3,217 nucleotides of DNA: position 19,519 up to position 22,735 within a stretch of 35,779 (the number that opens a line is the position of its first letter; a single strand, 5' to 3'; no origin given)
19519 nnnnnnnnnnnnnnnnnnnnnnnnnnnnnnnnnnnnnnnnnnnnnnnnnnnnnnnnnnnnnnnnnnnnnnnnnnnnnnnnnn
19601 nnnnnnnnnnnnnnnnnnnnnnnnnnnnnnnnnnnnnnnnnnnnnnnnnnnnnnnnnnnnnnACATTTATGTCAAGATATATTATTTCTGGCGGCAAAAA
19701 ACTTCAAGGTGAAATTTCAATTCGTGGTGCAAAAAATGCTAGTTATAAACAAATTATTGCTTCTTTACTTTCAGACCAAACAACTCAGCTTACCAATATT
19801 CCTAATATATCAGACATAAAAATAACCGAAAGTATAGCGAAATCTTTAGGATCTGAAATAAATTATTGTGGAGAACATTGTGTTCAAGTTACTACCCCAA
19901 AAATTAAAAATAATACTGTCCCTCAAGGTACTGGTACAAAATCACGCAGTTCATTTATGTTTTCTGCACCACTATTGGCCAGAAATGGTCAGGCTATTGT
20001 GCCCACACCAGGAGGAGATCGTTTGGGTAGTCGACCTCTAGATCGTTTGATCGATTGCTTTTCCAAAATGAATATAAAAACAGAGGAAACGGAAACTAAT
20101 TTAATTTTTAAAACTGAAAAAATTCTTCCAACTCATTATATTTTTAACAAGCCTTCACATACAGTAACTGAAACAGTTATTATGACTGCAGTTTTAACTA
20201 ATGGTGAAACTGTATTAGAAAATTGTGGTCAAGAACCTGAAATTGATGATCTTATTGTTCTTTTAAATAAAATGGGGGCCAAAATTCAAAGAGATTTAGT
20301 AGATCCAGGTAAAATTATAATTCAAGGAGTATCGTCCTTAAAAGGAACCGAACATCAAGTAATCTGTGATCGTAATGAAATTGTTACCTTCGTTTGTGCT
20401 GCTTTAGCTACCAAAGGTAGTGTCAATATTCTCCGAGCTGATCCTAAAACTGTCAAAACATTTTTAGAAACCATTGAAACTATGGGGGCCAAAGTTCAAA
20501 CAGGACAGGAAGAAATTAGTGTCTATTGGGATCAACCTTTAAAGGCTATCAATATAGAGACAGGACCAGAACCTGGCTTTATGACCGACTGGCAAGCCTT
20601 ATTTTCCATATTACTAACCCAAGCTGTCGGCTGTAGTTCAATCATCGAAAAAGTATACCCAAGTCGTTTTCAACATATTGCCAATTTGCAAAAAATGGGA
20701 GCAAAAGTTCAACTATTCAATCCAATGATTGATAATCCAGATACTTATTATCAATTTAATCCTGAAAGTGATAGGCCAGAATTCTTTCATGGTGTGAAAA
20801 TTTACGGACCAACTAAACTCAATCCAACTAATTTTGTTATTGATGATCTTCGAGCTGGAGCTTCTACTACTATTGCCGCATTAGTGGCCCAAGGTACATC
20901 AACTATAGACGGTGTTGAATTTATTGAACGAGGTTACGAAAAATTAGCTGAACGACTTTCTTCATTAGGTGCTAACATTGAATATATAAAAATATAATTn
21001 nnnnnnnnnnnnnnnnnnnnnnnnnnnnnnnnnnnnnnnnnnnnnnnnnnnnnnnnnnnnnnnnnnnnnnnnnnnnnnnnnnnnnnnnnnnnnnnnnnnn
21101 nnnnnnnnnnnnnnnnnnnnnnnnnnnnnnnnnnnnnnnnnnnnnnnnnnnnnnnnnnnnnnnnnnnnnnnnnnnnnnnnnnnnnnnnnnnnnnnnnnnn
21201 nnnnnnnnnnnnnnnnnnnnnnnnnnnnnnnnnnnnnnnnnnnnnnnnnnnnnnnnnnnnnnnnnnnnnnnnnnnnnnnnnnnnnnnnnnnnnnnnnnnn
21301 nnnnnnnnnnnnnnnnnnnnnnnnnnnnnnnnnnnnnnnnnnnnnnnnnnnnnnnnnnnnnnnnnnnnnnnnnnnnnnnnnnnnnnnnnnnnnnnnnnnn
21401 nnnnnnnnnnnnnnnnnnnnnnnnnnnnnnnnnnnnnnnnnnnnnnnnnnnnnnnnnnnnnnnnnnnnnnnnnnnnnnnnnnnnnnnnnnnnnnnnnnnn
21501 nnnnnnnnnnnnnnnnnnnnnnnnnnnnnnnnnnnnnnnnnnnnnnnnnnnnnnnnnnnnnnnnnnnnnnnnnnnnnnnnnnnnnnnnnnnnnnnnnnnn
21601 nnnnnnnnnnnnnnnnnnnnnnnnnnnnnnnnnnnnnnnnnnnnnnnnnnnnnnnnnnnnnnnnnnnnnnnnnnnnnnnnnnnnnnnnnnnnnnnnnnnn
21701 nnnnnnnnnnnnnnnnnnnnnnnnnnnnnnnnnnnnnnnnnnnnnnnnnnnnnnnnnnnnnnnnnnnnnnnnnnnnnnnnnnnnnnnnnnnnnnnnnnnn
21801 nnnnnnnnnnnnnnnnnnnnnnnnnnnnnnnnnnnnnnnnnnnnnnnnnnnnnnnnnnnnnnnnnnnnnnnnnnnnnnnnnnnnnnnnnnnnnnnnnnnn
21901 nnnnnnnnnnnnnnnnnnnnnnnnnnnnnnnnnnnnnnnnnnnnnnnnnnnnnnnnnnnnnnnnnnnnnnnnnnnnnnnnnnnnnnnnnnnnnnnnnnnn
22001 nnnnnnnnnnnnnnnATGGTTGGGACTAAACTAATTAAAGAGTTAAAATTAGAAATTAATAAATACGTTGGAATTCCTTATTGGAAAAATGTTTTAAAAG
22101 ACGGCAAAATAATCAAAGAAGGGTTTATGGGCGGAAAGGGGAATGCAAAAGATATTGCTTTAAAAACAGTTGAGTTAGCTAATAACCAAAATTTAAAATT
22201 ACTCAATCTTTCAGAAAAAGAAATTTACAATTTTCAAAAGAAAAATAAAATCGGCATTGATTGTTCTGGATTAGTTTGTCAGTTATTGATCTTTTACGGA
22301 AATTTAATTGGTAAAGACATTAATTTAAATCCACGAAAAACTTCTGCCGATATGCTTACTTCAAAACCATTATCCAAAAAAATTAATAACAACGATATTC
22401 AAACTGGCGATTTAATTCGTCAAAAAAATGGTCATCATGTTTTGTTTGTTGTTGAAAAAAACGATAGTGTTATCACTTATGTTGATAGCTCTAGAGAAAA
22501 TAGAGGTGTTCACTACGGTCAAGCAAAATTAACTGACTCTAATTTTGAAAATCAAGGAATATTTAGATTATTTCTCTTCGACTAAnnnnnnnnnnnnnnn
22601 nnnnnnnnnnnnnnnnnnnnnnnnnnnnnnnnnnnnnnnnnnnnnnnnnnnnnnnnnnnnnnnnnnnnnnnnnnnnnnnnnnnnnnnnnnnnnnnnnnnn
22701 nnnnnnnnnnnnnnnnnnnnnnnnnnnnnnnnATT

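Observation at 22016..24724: Four-gene non-canonical module sits between mraY and ftsW, where murD normally lies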

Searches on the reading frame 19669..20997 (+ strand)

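Call 3: search_protein_families(library=pfam, proteins=[window:19669-20997:+], max_evalue=0.01)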
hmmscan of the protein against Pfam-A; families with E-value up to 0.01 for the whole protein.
window:19669-20997:+ (442 aa): 1 family
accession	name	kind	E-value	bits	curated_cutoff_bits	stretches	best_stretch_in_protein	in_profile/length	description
PF00275.25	EPSP_synthase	-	1.4e-70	238.5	22.8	1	7-430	2-417/417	EPSP synthase (3-phosphoshikimate 1-carboxyvinyltransferase)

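Call 4: search_protein_families(library=ncbifam, proteins=[window:19669-20997:+], max_evalue=0.01)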
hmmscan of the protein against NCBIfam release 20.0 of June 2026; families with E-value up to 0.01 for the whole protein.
window:19669-20997:+ (442 aa): 6 families
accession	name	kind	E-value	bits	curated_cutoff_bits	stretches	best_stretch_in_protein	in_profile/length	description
NF006873.0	PRK09369.1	subfamily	3.7e-129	431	297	1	1-440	1-417/419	UDP-N-acetylglucosamine 1-carboxyvinyltransferase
TIGR01072.1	murA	equivalog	5.7e-122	407.5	392.7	1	1-438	1-415/416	UDP-N-acetylglucosamine 1-carboxyvinyltransferase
NF009470.0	PRK12830.1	equivalog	1.7e-98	330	552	2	1-350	1-347/417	UDP-N-acetylglucosamine 1-carboxyvinyltransferase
TIGR01356.1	aroA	equivalog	3.4e-27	95.3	287.25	1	14-350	1-349/415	3-phosphoshikimate 1-carboxyvinyltransferase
NF011381.1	PRK14806.1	equivalog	9.1e-16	57.2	902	1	3-281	303-583/733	bifunctional prephenate dehydrogenase/3-phosphoshikimate 1-carboxyvinyltransferase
NF008816.0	PRK11860.1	equivalog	2.3e-05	22.7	943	1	11-325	14-344/662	bifunctional 3-phosphoshikimate 1-carboxyvinyltransferase/cytidylate kinase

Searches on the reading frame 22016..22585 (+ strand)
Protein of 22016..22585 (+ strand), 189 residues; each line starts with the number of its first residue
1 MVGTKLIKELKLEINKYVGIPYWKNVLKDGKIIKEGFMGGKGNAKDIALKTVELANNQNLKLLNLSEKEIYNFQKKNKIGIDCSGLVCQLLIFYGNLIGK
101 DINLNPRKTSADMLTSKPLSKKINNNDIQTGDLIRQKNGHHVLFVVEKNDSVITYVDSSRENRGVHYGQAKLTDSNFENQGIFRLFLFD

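Call 3: search_protein_families(library=pfam, proteins=[window:22016-22585:+], max_evalue=0.01)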
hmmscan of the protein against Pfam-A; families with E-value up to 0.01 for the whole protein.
window:22016-22585:+ (189 aa): 1 family
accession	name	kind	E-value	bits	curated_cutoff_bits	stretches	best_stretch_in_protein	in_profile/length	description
PF00877.26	NLPC_P60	-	9.7e-05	22.7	23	1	70-149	3-75/105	NlpC/P60 family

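Call 4: search_protein_families(library=ncbifam, proteins=[window:22016-22585:+], max_evalue=0.01)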
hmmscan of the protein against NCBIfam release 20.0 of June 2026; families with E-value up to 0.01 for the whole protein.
window:22016-22585:+ (189 aa): 1 family
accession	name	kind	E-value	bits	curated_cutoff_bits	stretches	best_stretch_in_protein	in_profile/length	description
TIGR02134.1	transald_staph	equivalog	0.0083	15.8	281.95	0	50-103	161-214/236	transaldolase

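Call 33: search_solved_structures(query=window:22016-22585:+, max_evalue=1, show_alignments=3)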
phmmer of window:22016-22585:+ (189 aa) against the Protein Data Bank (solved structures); distinct sequences matched with E-value up to 1: 3.
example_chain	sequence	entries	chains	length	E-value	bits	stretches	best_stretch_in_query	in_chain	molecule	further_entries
4ads_A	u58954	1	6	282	0.031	17.5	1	32-84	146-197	PYRIDOXINE BIOSYNTHETIC ENZYME PDX1 HOMOLOGUE, PUTATIVE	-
4adt_A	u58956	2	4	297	0.034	17.4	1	32-84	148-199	PYRIDOXINE BIOSYNTHETIC ENZYME PDX1 HOMOLOGUE, PUTATIVE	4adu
9cca_A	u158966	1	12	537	0.86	12.8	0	32-84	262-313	Circumsporozoite protein,Pyridoxal 5'-phosphate synthase subunit Pdx1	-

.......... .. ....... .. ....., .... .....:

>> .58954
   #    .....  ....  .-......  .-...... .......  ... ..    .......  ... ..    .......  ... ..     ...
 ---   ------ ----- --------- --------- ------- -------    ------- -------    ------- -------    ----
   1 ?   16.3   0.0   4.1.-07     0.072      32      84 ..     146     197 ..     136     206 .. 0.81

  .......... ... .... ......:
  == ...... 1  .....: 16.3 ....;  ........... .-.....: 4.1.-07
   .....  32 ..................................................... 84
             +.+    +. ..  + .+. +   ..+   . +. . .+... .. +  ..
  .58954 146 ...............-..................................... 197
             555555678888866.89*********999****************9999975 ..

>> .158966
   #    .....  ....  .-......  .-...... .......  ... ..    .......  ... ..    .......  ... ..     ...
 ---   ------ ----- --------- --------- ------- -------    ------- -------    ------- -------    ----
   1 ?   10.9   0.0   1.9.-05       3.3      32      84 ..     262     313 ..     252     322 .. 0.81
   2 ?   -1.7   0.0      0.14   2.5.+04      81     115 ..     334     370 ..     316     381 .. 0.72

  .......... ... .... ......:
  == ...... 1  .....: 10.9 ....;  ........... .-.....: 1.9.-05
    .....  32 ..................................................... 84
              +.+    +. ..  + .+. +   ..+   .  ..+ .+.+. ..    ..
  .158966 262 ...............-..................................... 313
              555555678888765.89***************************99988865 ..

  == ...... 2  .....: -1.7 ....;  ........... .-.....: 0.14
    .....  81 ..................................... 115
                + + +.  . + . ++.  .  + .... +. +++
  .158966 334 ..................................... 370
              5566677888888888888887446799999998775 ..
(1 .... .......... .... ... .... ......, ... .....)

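Call 69: search_solved_structures(query=A5, max_evalue=0.01, show_alignments=2)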
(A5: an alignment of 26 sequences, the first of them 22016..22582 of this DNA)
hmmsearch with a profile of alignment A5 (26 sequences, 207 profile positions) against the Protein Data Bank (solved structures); distinct sequences matched with E-value up to 0.01: 2.
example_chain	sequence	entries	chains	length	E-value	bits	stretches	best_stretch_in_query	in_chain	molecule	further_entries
2k1g_A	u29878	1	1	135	0.0027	20.6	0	78-177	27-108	Lipoprotein spr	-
8xud_I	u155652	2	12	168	0.0063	19.4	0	75-177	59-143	Murein DD-endopeptidase MepS/Murein LD-carboxypeptidase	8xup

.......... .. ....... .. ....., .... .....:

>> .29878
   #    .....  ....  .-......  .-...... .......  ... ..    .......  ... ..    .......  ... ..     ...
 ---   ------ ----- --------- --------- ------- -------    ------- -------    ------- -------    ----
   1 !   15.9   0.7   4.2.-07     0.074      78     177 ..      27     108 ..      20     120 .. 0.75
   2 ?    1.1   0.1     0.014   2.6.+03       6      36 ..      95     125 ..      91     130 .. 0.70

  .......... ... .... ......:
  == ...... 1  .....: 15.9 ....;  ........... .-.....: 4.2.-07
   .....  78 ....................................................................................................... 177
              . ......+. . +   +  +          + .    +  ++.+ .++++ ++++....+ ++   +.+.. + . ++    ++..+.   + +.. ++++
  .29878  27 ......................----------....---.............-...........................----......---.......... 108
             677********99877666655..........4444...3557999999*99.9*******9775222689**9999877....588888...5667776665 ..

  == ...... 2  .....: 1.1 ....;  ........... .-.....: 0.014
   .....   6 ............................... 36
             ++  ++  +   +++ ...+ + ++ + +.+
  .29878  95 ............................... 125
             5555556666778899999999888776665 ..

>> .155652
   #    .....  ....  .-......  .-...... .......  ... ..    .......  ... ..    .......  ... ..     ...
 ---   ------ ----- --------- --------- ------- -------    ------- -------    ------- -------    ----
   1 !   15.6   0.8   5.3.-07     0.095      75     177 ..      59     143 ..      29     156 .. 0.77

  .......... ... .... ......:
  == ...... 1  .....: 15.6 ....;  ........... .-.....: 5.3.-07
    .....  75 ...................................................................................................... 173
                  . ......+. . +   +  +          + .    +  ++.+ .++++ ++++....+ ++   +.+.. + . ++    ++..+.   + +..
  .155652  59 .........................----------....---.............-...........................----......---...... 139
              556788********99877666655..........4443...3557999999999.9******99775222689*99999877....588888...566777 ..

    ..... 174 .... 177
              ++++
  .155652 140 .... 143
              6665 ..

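Call 90: find_homologous_proteins(query=window:22016-22582:+, max_evalue=0.001)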
Query window:22016-22582:+ (189 aa): 514 proteins with E <= 0.001 among 749 candidates; the best 120 are listed.
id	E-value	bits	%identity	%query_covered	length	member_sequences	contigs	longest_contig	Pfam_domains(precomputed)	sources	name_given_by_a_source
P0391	2.1e-118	411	100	100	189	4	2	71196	-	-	-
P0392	9.8e-103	360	87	100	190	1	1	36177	-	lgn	-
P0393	3.8e-102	358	87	100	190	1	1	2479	-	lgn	-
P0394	4.1e-102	358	86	100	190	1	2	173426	-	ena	-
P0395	2.8e-101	355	84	100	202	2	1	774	-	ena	-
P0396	2.7e-100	352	85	100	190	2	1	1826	-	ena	-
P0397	4.6e-100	351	84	100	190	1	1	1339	-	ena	-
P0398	7.1e-97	341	81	100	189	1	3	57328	-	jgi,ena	-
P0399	1.9e-96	339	80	100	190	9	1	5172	-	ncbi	-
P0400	5.9e-94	331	79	100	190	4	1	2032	-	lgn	-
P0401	5.0e-93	328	78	100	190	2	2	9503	-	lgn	-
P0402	2.1e-89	316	75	100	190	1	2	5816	-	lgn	-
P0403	3.4e-89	316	75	100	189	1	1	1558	-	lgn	-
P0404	1.1e-87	311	75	100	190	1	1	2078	-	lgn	-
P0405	7.1e-83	295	74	100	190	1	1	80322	-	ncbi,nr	ncbi:MAG: hypothetical protein PHX34_02360 [Candidatus Shapirobacteria bacterium]|nr:hypothetical pr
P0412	2.1e-72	261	68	100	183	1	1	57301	PF00877.26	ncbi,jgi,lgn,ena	ncbi:MAG: NlpC/P60 family protein [Candidatus Shapirobacteria bacterium]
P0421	9.7e-70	252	64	100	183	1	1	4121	PF00877.26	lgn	-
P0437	9.9e-68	246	63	98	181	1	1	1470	PF00877.26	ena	-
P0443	2.9e-67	244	63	98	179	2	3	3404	PF00877.26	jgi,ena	-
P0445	4.0e-67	244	63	99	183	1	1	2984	PF00877.26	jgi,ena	-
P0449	8.7e-67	243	64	98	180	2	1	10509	PF00877.26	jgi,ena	-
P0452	1.3e-66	242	63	98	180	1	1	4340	PF00877.26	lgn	-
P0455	1.4e-66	242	63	98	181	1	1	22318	PF00877.26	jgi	jgi:hypothetical protein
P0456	1.4e-66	242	63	98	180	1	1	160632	PF00877.26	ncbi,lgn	-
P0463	9.0e-66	239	61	100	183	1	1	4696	PF00877.26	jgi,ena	-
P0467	1.7e-65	238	62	95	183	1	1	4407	PF00877.26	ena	-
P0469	2.0e-65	238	64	98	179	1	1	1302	PF00877.26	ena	-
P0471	2.4e-65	238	61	100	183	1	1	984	PF00877.26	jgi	jgi:hypothetical protein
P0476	7.2e-65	236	62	98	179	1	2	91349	-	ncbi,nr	ncbi:MAG: NlpC/P60 family protein [Candidatus Shapirobacteria bacterium]|nr:NlpC/P60 family protein 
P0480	2.0e-64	235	64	94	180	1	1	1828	PF00877.26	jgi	jgi:hypothetical protein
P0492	6.0e-64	233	61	98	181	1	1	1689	PF00877.26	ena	-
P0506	3.3e-63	231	60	98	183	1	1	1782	PF00877.26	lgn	-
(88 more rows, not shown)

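Call 97: predict_structure(alignment_id=A10)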
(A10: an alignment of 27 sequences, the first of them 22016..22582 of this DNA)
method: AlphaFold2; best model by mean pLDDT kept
length: 189 residues; sequences in the alignment: 27
mean_pLDDT: 84.0   pTM: 0.82
mean pLDDT of the five models: 84.0, 82.8, 82.4, 81.1, 77.0
residues with pLDDT >= 90: 72; 70-90: 92; 50-70: 22; < 50: 3
segments of 3 or more residues with pLDDT < 50: none
pLDDT, mean of each block of 10 residues (from residue 1): 76 89 66 56 78 90 86 84 89 92 84 88 93 82 91 89 86 86 90
secondary structure, 60 per line:
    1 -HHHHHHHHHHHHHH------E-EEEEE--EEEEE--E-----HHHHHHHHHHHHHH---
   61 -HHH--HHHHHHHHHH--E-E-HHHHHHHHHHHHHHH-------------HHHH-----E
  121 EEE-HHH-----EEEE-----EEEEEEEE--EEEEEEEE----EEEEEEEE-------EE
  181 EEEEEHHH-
elements in order: H2-15 E24-28 E31-35 H44-57 H67-76 H83-97 H111-114 E120-123 E133-136 E142-149 E152-159 E164-171 E179-185

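Call 99: fold_search(model_id=the predicted structure, library=pdb)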
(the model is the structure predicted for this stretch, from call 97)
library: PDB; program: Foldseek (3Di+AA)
matches with E <= 10: 547; with E <= 0.001: 0
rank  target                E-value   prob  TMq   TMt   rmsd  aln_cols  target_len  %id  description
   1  3i86_B                2.8e-03  1.00  0.44  0.57   6.6       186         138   14  Crystal structure of the P60 Domain from M. avium subspecies paratuberculosis antigen MAP1204 (released 2010-07-21)
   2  8xup_G                4.3e-03  1.00  0.37  0.46  10.6       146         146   17  Crystal structure of lipoprotein NlpI in complex with MepS (released 2024-06-05)
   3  8xyf_A                3.3e-02  0.98  0.34  0.27   5.8       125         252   14  Crystal structure of Holo-PlyGRCS, a bacteriophage Endolysin in complex with Cold shock protein C (released 2025-01-01)
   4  9eug_A                3.3e-02  0.91  0.39  0.47   8.3       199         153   14  Cryo-EM structure of Staphylococcus aureus bacteriophage phi812 baseplate in the pre-contraction state - core, wedge m (released 2025-04-09)
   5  4q4t                  5.0e-02  0.93  0.40  0.38   8.3       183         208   14  Structure of the Resuscitation Promoting Factor Interacting protein RipA mutated at E444 (released 2014-09-10)
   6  4xcm_B                1.0e-01  0.97  0.35  0.31   3.3       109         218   16  Crystal structure of the putative NlpC/P60 D,L endopeptidase from T. thermophilus (released 2015-01-14)
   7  8aud_B                1.5e-01  0.87  0.34  0.20   4.0       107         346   19  Structure of peptidoglycan hydrolase Cg1735 from Corynebacterium glutamicum, orthorhombic crystal form (released 2023-01-18)
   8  9a7x_B                3.3e-01  0.08  0.17  0.05  20.0       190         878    6  Integrative model of ISPT-SYA by crosslinking MS and deep learning (released 2024-09-18)
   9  4f88_1                3.7e-01  0.77  0.22  0.11   4.2        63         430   10  X-ray Crystal Structure of PlyC (released 2012-07-25)
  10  8t2x_eI               4.7e-01  0.13  0.19  0.22  11.7        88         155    8  Hypomethylated yeast 80S bound with cycloheximide, P-site tRNA, A-site tRNA, messenger RNA and eIF5A, PRE (released 2024-12-11)
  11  8vpb_A                5.0e-01  0.47  0.33  0.11   8.5       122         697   15  Cryo-EM structure of the ABC transporter PCAT1 bound with MgADP_Class_2 (released 2024-10-30)
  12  8adc_B                5.0e-01  0.08  0.17  0.16  15.3       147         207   14  Viral tegument-like DUBs (released 2023-02-15)
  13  5udm_A                5.3e-01  0.57  0.25  0.23   3.3        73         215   11  Phage-associated cell wall hydrolase PlyPy from Streptococcus pyogenes, space group P6522 (released 2017-12-27)
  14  8fkr_LE               8.0e-01  0.25  0.19  0.31   4.3        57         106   12  Human nucleolar pre-60S ribosomal subunit (State B1) (released 2023-07-12)
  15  4f88_2                8.0e-01  0.18  0.33  0.17  17.7       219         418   10  X-ray Crystal Structure of PlyC (released 2012-07-25)
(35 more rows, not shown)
